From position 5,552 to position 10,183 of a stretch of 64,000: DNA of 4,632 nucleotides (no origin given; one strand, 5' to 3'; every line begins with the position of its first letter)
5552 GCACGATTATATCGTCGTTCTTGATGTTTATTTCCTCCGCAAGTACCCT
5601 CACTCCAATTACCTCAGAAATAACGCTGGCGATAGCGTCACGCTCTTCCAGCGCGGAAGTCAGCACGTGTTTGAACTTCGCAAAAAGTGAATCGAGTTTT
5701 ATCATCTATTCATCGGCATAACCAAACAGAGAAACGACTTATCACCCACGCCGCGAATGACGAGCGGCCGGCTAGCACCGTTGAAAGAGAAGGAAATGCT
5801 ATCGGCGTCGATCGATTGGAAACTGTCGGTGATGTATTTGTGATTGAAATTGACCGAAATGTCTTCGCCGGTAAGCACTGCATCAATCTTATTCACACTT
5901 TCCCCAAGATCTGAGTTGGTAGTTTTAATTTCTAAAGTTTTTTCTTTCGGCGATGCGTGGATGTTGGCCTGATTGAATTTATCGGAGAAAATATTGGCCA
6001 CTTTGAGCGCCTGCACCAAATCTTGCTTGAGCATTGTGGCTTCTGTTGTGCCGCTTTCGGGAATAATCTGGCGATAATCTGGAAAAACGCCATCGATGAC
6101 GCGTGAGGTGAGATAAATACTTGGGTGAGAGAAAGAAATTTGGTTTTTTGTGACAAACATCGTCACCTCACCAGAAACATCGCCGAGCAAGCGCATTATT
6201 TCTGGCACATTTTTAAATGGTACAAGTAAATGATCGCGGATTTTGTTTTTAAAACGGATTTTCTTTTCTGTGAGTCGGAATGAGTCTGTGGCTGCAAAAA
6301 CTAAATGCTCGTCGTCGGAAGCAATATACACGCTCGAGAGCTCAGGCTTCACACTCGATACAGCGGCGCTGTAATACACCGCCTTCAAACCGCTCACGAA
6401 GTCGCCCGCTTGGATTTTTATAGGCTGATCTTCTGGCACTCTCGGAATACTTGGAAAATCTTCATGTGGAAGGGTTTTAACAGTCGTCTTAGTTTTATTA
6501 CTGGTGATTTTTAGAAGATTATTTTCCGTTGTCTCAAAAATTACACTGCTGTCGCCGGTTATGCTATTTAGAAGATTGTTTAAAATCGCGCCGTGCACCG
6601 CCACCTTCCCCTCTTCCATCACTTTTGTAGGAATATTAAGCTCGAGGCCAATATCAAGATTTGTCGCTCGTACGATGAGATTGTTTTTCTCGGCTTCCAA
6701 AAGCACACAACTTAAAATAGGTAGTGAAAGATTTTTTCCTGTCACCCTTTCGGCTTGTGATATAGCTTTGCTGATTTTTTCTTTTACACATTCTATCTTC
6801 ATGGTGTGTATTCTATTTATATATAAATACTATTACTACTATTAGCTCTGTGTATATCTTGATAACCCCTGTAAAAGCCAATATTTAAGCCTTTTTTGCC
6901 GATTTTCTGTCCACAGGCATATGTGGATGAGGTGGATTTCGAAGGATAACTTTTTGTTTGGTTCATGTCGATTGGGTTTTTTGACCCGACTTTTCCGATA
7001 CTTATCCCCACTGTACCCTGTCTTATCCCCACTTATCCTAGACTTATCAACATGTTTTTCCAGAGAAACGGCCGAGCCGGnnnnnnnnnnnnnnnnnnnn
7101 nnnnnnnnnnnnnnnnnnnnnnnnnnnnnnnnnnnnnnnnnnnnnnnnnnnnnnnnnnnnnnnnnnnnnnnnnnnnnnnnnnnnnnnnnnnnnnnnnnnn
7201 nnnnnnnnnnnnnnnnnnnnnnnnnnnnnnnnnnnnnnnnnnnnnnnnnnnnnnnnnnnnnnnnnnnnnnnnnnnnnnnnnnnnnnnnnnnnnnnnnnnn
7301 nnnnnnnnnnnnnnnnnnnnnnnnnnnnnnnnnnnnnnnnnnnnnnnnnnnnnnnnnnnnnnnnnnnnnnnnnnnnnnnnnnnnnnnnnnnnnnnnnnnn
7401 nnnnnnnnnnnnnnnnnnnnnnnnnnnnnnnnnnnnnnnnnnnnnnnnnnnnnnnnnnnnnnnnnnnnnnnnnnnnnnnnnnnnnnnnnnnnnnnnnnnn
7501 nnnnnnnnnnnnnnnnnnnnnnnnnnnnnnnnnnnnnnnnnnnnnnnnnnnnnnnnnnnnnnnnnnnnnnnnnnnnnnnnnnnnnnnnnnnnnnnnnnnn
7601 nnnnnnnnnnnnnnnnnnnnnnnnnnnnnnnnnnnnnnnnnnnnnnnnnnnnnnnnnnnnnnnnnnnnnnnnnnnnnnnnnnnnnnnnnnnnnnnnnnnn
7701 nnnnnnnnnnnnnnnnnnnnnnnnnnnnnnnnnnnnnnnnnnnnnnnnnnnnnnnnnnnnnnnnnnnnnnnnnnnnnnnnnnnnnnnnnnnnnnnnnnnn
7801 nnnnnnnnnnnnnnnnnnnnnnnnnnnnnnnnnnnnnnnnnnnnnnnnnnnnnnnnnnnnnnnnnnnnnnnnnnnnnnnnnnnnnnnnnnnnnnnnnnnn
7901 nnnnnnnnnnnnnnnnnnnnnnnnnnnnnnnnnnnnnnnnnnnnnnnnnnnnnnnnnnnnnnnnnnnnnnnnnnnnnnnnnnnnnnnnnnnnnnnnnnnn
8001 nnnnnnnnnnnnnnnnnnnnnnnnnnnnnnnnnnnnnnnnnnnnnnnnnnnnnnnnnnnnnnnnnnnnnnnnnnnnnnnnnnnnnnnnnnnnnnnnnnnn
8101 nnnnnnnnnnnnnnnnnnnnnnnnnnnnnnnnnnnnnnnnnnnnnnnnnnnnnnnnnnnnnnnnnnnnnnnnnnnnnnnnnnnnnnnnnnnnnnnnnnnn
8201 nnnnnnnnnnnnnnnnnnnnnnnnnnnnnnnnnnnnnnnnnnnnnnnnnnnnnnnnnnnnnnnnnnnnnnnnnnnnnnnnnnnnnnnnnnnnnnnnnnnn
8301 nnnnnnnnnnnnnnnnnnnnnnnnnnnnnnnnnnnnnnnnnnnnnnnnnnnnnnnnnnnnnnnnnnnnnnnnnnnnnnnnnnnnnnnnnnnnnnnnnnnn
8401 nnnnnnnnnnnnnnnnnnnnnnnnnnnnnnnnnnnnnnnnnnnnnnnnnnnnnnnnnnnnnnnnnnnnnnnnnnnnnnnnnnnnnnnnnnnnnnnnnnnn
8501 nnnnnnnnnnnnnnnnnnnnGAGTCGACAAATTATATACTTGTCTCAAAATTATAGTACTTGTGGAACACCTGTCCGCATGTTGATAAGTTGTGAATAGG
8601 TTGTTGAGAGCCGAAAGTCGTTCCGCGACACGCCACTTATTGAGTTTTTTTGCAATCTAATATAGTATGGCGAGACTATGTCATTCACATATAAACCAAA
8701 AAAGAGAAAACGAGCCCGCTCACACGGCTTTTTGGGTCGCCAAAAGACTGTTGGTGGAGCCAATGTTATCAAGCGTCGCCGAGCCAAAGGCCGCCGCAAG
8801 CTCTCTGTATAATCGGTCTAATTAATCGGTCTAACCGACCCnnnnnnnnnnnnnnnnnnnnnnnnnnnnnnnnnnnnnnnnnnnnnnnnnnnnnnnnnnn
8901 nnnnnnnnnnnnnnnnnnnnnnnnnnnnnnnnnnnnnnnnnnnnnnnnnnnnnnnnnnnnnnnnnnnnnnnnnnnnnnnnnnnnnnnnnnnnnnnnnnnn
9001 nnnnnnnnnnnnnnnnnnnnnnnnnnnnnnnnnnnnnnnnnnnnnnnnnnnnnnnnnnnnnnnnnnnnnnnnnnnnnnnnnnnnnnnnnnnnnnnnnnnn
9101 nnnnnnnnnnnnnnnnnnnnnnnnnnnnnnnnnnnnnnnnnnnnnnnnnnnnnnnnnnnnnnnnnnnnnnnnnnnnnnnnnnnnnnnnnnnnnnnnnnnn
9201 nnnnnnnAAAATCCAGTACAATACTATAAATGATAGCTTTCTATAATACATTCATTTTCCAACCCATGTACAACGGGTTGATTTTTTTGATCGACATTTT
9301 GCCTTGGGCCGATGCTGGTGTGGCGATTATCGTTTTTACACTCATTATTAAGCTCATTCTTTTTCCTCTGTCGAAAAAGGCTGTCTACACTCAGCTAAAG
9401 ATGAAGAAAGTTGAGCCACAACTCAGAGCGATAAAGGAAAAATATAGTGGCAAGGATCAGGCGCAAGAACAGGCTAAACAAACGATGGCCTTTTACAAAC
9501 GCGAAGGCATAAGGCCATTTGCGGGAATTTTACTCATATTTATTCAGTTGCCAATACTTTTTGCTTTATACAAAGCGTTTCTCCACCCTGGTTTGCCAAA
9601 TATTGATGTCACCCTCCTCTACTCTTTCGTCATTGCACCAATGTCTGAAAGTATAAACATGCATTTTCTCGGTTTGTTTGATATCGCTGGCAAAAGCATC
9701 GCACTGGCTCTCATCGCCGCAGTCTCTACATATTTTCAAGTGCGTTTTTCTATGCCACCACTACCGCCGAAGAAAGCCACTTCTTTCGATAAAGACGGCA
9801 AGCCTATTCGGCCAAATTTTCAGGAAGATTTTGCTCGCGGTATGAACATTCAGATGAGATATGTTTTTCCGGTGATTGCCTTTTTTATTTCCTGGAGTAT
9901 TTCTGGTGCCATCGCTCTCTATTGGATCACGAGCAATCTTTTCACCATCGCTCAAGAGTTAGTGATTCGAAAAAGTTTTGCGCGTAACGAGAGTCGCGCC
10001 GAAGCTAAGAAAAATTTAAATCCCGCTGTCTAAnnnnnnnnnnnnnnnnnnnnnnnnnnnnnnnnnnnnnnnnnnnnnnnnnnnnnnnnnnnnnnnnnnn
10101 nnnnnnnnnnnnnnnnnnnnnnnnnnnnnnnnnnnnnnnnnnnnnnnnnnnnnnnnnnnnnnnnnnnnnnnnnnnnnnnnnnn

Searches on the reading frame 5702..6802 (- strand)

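Call 11: search_protein_families(library=pfam, proteins=[window:5702-6802:-])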
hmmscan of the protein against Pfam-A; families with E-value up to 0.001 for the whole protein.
window:5702-6802:- (366 aa): 3 families
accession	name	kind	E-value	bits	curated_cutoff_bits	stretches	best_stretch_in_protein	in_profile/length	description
PF00712.24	DNA_pol3_beta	-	2.6e-24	86.1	24.4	1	1-120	1-120/120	DNA polymerase III beta subunit, N-terminal domain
PF02768.20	DNA_pol3_beta_3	-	3.4e-23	82.2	27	1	244-364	1-120/121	DNA polymerase III beta subunit, C-terminal domain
PF02767.21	DNA_pol3_beta_2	-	5.4e-22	78.7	27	1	135-242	7-116/116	DNA polymerase III beta subunit, central domain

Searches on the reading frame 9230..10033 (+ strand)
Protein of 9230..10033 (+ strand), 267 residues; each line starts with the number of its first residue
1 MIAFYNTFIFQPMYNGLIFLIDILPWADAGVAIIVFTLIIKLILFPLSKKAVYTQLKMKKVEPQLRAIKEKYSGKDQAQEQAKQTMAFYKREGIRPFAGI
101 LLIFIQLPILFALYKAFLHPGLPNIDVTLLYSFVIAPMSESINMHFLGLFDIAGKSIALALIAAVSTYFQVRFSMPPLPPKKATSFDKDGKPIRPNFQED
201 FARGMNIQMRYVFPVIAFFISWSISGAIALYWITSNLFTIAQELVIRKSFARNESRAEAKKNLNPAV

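Call 11: search_protein_families(library=pfam, proteins=[window:9230-10033:+])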
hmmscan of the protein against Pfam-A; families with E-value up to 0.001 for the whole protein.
window:9230-10033:+ (267 aa): 1 family
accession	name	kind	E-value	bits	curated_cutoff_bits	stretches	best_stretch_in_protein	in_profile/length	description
PF02096.25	60KD_IMP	-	2.5e-45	154.8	35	1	30-248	2-163/163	60Kd inner membrane protein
